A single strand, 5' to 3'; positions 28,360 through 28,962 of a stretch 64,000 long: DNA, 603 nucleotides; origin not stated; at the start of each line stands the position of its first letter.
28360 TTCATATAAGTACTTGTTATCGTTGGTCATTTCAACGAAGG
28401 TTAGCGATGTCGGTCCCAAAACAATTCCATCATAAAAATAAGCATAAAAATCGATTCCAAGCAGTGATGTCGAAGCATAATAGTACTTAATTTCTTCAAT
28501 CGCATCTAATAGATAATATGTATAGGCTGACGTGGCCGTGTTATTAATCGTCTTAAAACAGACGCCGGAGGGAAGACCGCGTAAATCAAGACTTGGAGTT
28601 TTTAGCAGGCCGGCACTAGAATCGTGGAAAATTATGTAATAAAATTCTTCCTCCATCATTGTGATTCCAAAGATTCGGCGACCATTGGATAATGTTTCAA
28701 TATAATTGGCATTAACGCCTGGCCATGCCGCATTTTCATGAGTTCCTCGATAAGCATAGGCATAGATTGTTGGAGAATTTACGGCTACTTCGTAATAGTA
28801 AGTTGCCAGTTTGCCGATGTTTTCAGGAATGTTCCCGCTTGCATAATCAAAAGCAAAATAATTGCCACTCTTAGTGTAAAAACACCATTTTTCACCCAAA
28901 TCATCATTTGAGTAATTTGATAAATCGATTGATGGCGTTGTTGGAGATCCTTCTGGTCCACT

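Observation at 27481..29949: Catalytic-domain-free surface protein with five CBM25/26-like repeats, AraC-linked, in a genome that also encodes a GH13 lipoprotein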

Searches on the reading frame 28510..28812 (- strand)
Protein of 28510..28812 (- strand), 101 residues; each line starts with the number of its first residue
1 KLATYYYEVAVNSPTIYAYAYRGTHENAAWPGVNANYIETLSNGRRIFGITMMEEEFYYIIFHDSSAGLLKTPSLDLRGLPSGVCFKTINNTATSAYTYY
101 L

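Call 11: search_protein_families(library=pfam, proteins=[window:28510-28812:-], max_evalue=10)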
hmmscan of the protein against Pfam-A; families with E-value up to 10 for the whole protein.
seq(101 aa): 2 families
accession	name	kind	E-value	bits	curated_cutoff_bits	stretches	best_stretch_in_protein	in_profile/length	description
PF16738.10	CBM26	-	3.5e-05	24.3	28.1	1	13-66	11-61/70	Starch-binding module 26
PF11767.14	SET_assoc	-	0.094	12.8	24.1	1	58-100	36-64/66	Histone lysine methyltransferase SET associated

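Call 15: search_solved_structures(query=A1, max_evalue=10, show_alignments=3)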
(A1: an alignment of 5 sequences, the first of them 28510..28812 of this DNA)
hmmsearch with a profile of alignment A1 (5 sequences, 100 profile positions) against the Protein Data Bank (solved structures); distinct sequences matched with E-value up to 10: 2.
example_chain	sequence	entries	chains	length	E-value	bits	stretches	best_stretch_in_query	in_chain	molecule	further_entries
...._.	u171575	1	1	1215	4.6e-05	27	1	17-68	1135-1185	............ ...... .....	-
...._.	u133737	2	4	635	0.36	14.6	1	5-63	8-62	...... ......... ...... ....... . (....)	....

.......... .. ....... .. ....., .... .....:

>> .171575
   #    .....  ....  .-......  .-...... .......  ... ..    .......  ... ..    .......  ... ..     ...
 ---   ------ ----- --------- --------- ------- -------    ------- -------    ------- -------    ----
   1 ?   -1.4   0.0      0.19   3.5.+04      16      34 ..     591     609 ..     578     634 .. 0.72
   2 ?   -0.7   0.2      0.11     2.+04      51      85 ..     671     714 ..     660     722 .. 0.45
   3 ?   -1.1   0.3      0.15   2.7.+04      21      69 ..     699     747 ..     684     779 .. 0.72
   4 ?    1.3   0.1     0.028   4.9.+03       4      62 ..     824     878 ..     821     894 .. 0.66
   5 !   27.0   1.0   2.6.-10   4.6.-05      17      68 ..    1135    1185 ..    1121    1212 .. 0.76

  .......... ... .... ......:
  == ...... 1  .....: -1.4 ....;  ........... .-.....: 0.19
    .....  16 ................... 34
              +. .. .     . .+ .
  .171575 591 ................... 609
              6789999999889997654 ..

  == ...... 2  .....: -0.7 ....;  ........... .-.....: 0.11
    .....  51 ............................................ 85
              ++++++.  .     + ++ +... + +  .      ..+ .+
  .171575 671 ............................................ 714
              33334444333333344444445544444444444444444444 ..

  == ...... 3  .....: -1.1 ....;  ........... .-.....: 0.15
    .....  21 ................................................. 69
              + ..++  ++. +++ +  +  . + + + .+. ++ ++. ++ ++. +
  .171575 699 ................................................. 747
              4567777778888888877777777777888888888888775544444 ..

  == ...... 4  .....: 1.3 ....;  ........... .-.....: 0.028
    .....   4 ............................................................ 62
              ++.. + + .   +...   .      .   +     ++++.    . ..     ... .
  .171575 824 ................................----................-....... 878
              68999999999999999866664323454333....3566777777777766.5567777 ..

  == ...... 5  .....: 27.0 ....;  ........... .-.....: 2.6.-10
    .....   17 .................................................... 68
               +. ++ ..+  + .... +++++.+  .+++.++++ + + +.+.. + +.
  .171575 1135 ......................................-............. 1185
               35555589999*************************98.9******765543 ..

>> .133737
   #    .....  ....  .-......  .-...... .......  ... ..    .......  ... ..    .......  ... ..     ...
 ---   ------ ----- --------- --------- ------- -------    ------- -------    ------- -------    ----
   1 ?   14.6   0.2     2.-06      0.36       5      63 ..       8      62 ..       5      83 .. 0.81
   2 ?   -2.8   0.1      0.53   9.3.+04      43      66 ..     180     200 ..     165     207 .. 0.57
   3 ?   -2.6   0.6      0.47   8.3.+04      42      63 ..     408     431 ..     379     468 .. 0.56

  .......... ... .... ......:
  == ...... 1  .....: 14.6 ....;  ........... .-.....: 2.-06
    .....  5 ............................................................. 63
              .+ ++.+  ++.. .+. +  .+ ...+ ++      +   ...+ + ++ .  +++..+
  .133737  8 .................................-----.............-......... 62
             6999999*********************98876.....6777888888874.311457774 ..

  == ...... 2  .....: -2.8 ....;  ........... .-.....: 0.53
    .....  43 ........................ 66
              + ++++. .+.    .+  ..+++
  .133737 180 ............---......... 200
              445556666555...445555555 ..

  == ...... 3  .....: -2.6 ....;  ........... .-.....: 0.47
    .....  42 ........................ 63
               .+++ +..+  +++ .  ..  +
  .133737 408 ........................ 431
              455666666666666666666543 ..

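Call 24: search_protein_representatives(alignment_id=A1)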
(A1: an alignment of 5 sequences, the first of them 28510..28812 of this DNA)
Query: 5 sequences, 100 profile positions. Proteins with E-value up to 0.001 (for the whole library): 565; up to 1e-10: 96; up to 1e-30: 5. The best 150 are listed.
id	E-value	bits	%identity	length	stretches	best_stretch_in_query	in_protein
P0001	3.7e-172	576.1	-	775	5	2-98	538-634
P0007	6.7e-51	187.0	-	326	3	3-98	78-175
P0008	3.9e-42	158.9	-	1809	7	4-76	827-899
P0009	1.9e-37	143.8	-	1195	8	6-77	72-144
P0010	7.0e-31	122.8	-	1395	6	16-76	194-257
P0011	2.8e-29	117.7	-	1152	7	4-96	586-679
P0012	7.3e-28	113.1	-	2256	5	5-90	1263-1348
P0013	1.0e-26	109.4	-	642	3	4-82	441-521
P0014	1.1e-24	102.9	-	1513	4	6-65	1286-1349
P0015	2.0e-23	98.9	-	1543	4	3-79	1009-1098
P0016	9.2e-23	96.7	-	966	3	2-100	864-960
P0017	3.7e-21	91.6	-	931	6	3-92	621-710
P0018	5.4e-21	91.0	-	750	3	2-98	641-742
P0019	7.2e-21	90.7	-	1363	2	4-91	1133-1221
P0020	8.1e-20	87.3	-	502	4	3-93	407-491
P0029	1.5e-16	76.8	-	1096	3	3-98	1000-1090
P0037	2.7e-15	72.7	-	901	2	5-83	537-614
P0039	8.2e-15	71.2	-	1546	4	16-67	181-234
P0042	1.3e-14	70.5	-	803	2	3-90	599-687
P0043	2.4e-14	69.7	-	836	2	3-94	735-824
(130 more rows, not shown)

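Call 26: search_protein_families(library=pfam, alignment_id=A3, max_evalue=0.001)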
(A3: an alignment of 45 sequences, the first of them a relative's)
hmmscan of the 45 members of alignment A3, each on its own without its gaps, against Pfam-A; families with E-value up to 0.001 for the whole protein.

A. member 1, P0007 (326 aa): 1 family
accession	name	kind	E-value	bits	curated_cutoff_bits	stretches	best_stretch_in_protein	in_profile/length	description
PF16738.10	CBM26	-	9.5e-12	45.3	28.1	2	82-150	2-67/70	Starch-binding module 26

B. families by the number of members that match (of 45 scanned): 40 families (the first 25 are shown)
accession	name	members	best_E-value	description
PF16738.10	CBM26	44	8.9e-111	Starch-binding module 26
PF00404.24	Dockerin_1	10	8e-10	Dockerin type I domain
PF07523.18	Big_3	6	5.6e-33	Bacterial Ig-like domain (group 3)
PF02368.24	Big_2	6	3.8e-27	Bacterial Ig-like domain (group 2)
PF00149.33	Metallophos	5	8.9e-14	Calcineurin-like phosphoesterase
PF13306.12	LRR_5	4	1.4e-28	BspA type Leucine rich repeat region (6 copies)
PF09479.16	Flg_new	4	4e-12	Listeria-Bacteroides repeat domain (List_Bact_rpt)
PF21461.3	HL_N-beta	3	2e-05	Hyaluronate lyase, N-terminal beta-sheet domain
PF00245.25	Alk_phosphatase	2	5.2e-56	Alkaline phosphatase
PF00395.25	SLH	2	1.4e-36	S-layer homology domain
PF01676.23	Metalloenzyme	2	1.6e-08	Metalloenzyme superfamily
PF00128.31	Alpha-amylase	1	3.5e-17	Alpha amylase, catalytic domain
PF17802.7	SpaA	1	9.3e-17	Prealbumin-like fold domain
PF07532.17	Big_4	1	2.4e-12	Bacterial Ig-like domain (group 4)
PF07554.19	FIVAR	1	3e-12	FIVAR domain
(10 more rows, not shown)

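Call 28: search_protein_families(library=pfam, proteins=[P0008, P0009, P0010, P0011, P0012, P0039], max_evalue=0.001)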
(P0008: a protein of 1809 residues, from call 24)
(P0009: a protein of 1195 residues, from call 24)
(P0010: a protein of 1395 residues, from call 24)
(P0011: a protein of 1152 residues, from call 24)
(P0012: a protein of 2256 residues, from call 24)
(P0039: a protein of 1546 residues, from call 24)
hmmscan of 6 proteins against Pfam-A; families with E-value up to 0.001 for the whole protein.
P0008 (1809 aa): 6 families
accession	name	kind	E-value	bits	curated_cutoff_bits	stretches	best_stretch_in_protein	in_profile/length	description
PF16738.10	CBM26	-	2.2e-97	319.7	28.1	8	1077-1144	2-68/70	Starch-binding module 26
PF00005.33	ABC_tran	-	5.9e-11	43.5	25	0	1129-1161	102-134/137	ABC transporter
PF03423.18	CBM_25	-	4.3e-10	40.3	27.3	0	1203-1240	2-40/106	Carbohydrate binding domain (family 25)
PF22997.1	CHS4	-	4.3e-07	30.6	27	0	1050-1084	32-66/81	Chitin synthase 4-like domain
PF11476.16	TgMIC1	-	4.8e-07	30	28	0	1633-1678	20-65/117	Toxoplasma gondii micronemal protein 1 TgMIC1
PF13336.12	AcetylCoA_hyd_C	-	7.2e-05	23.2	23.7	0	877-913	50-86/154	Acetyl-CoA hydrolase/transferase C-terminal domain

P0009 (1195 aa): 7 families
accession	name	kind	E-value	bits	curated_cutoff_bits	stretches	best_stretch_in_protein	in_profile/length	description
PF16738.10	CBM26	-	1.6e-99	326.6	28.1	8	71-142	1-69/70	Starch-binding module 26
PF02922.24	CBM_48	-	1.1e-08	35.7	22.4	0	685-734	22-72/83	Carbohydrate-binding module 48 (Isoamylase N-terminal domain)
PF16561.11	AMPK1_CBM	-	1.3e-08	35.4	26.8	0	379-443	11-71/85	Glycogen recognition site of AMP-activated protein kinase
PF01220.24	DHquinase_II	-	3e-05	24.2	23.3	0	721-751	61-91/138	Dehydroquinase class II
PF12068.14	PH_RBD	-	0.00012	22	22.4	0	336-362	95-121/149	Rab-binding domain (RBD)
PF00394.28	Cu-oxidase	-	0.0002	21.9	21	0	365-441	10-95/157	Multicopper oxidase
PF16760.10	CBM53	-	0.00097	19.8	27.6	0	1091-1107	10-26/57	Starch/carbohydrate-binding module (family 53)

P0010 (1395 aa): 4 families
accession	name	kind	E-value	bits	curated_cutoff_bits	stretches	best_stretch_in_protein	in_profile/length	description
PF16738.10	CBM26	-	3.3e-63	210.2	28.1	6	1116-1185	1-69/70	Starch-binding module 26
PF00245.25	Alk_phosphatase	-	5.2e-56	190.8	24.4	1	670-942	2-324/423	Alkaline phosphatase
PF00404.24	Dockerin_1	-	8e-10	39.2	22.9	1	1327-1381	1-55/57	Dockerin type I domain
PF01676.23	Metalloenzyme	-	1.6e-08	34.9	24.3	1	864-979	132-228/252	Metalloenzyme superfamily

P0011 (1152 aa): 1 family
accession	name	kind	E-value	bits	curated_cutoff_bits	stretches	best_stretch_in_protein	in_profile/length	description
PF16738.10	CBM26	-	1.8e-65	217.4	28.1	7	482-545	1-69/70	Starch-binding module 26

P0012 (2256 aa): 5 families
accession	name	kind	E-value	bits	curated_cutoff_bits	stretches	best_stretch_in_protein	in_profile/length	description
PF16738.10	CBM26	-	1.3e-78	259.5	28.1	6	1379-1450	2-69/70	Starch-binding module 26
PF07523.18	Big_3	-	3.9e-19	69.1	21.2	2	1120-1182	3-68/68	Bacterial Ig-like domain (group 3)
PF00404.24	Dockerin_1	-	9.7e-10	38.9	22.9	1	2002-2056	2-56/57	Dockerin type I domain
PF07581.17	Glug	-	3.4e-07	30.7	20.5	0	212-235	3-27/28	The GLUG motif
PF18998.6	Flg_new_2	-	0.00016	22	23.6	1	933-996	6-69/73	Divergent InlB B-repeat domain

P0039 (1546 aa): 6 families
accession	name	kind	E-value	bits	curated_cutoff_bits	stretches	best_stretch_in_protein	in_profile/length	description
PF00245.25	Alk_phosphatase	-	4.7e-50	171.2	24.4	1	415-684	2-324/423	Alkaline phosphatase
PF00395.25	SLH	-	1.4e-36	124.6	20.8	3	1360-1402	2-44/44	S-layer homology domain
PF16738.10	CBM26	-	1.4e-33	115.3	28.1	3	855-915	2-61/70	Starch-binding module 26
PF02368.24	Big_2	-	1.2e-12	48.1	22.8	1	1147-1214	2-70/79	Bacterial Ig-like domain (group 2)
PF07523.18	Big_3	-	1.7e-08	35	21.2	1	1074-1138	3-66/68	Bacterial Ig-like domain (group 3)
PF01676.23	Metalloenzyme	-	4.2e-06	26.9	24.3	1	608-718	134-227/252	Metalloenzyme superfamily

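Call 41: list_cluster_members(proteins=[P0010, P0039, P0016, P0019, P0029, P0037, P0042, P0007, P0008, P0009])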
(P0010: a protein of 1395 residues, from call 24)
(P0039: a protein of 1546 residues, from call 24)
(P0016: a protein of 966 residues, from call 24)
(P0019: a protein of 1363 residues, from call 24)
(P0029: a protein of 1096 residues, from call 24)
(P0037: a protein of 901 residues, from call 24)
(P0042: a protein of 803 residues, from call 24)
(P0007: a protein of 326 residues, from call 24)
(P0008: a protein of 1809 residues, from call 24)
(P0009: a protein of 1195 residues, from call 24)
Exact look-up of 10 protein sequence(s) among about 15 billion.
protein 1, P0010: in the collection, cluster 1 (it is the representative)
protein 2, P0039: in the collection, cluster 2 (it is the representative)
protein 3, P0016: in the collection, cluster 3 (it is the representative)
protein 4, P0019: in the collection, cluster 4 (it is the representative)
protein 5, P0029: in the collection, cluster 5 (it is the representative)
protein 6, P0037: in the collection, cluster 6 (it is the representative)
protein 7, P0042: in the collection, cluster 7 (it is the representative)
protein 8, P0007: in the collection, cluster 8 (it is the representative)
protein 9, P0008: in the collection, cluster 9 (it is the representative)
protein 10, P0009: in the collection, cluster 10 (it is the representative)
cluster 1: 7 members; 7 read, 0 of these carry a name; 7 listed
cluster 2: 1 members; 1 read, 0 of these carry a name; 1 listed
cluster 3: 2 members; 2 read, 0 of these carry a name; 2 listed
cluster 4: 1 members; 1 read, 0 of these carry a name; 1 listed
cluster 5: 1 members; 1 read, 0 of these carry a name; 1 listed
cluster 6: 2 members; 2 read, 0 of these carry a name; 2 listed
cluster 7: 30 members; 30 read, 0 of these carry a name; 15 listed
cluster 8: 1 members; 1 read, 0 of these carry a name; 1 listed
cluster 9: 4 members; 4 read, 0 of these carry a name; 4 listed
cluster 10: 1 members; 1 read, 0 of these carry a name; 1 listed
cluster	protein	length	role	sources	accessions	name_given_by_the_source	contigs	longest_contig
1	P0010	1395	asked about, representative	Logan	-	-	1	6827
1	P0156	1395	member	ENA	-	-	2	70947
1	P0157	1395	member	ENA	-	-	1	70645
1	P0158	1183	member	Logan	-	-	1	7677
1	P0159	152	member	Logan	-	-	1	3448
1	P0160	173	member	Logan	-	-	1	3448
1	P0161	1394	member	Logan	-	-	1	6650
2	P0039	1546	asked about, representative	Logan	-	-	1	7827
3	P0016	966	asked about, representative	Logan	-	-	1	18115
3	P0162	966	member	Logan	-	-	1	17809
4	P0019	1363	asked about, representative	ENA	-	-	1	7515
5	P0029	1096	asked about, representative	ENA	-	-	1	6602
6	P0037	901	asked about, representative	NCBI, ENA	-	-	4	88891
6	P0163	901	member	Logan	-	-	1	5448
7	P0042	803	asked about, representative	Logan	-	-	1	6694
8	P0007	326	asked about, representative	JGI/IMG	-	-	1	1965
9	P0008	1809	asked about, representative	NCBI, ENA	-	-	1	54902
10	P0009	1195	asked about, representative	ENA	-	-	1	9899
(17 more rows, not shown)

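Call 52: search_solved_structures(query=A5, max_evalue=1, show_alignments=4)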
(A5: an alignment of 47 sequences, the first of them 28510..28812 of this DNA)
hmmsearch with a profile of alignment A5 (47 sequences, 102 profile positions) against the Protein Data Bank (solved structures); distinct sequences matched with E-value up to 1: 8.
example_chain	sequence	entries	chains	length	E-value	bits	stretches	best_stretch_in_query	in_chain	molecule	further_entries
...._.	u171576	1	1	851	3.9e-26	94.7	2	5-90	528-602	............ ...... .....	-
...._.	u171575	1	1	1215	2e-19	73.1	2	3-93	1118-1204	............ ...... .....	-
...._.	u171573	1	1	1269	7.1e-15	58.5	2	16-99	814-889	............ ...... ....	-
6b15_A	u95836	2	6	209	4.5e-13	52.7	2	14-83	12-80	Amy13K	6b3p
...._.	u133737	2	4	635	1.4e-08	38.3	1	6-91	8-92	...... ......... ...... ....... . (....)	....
2c3g_A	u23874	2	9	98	0.086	16.5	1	4-54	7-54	ALPHA-AMYLASE G-6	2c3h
6njl_I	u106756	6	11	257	0.5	14.1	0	33-90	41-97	11B8 scFv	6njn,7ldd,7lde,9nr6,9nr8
9j93_C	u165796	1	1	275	0.61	13.8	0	33-90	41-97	11B8 scFV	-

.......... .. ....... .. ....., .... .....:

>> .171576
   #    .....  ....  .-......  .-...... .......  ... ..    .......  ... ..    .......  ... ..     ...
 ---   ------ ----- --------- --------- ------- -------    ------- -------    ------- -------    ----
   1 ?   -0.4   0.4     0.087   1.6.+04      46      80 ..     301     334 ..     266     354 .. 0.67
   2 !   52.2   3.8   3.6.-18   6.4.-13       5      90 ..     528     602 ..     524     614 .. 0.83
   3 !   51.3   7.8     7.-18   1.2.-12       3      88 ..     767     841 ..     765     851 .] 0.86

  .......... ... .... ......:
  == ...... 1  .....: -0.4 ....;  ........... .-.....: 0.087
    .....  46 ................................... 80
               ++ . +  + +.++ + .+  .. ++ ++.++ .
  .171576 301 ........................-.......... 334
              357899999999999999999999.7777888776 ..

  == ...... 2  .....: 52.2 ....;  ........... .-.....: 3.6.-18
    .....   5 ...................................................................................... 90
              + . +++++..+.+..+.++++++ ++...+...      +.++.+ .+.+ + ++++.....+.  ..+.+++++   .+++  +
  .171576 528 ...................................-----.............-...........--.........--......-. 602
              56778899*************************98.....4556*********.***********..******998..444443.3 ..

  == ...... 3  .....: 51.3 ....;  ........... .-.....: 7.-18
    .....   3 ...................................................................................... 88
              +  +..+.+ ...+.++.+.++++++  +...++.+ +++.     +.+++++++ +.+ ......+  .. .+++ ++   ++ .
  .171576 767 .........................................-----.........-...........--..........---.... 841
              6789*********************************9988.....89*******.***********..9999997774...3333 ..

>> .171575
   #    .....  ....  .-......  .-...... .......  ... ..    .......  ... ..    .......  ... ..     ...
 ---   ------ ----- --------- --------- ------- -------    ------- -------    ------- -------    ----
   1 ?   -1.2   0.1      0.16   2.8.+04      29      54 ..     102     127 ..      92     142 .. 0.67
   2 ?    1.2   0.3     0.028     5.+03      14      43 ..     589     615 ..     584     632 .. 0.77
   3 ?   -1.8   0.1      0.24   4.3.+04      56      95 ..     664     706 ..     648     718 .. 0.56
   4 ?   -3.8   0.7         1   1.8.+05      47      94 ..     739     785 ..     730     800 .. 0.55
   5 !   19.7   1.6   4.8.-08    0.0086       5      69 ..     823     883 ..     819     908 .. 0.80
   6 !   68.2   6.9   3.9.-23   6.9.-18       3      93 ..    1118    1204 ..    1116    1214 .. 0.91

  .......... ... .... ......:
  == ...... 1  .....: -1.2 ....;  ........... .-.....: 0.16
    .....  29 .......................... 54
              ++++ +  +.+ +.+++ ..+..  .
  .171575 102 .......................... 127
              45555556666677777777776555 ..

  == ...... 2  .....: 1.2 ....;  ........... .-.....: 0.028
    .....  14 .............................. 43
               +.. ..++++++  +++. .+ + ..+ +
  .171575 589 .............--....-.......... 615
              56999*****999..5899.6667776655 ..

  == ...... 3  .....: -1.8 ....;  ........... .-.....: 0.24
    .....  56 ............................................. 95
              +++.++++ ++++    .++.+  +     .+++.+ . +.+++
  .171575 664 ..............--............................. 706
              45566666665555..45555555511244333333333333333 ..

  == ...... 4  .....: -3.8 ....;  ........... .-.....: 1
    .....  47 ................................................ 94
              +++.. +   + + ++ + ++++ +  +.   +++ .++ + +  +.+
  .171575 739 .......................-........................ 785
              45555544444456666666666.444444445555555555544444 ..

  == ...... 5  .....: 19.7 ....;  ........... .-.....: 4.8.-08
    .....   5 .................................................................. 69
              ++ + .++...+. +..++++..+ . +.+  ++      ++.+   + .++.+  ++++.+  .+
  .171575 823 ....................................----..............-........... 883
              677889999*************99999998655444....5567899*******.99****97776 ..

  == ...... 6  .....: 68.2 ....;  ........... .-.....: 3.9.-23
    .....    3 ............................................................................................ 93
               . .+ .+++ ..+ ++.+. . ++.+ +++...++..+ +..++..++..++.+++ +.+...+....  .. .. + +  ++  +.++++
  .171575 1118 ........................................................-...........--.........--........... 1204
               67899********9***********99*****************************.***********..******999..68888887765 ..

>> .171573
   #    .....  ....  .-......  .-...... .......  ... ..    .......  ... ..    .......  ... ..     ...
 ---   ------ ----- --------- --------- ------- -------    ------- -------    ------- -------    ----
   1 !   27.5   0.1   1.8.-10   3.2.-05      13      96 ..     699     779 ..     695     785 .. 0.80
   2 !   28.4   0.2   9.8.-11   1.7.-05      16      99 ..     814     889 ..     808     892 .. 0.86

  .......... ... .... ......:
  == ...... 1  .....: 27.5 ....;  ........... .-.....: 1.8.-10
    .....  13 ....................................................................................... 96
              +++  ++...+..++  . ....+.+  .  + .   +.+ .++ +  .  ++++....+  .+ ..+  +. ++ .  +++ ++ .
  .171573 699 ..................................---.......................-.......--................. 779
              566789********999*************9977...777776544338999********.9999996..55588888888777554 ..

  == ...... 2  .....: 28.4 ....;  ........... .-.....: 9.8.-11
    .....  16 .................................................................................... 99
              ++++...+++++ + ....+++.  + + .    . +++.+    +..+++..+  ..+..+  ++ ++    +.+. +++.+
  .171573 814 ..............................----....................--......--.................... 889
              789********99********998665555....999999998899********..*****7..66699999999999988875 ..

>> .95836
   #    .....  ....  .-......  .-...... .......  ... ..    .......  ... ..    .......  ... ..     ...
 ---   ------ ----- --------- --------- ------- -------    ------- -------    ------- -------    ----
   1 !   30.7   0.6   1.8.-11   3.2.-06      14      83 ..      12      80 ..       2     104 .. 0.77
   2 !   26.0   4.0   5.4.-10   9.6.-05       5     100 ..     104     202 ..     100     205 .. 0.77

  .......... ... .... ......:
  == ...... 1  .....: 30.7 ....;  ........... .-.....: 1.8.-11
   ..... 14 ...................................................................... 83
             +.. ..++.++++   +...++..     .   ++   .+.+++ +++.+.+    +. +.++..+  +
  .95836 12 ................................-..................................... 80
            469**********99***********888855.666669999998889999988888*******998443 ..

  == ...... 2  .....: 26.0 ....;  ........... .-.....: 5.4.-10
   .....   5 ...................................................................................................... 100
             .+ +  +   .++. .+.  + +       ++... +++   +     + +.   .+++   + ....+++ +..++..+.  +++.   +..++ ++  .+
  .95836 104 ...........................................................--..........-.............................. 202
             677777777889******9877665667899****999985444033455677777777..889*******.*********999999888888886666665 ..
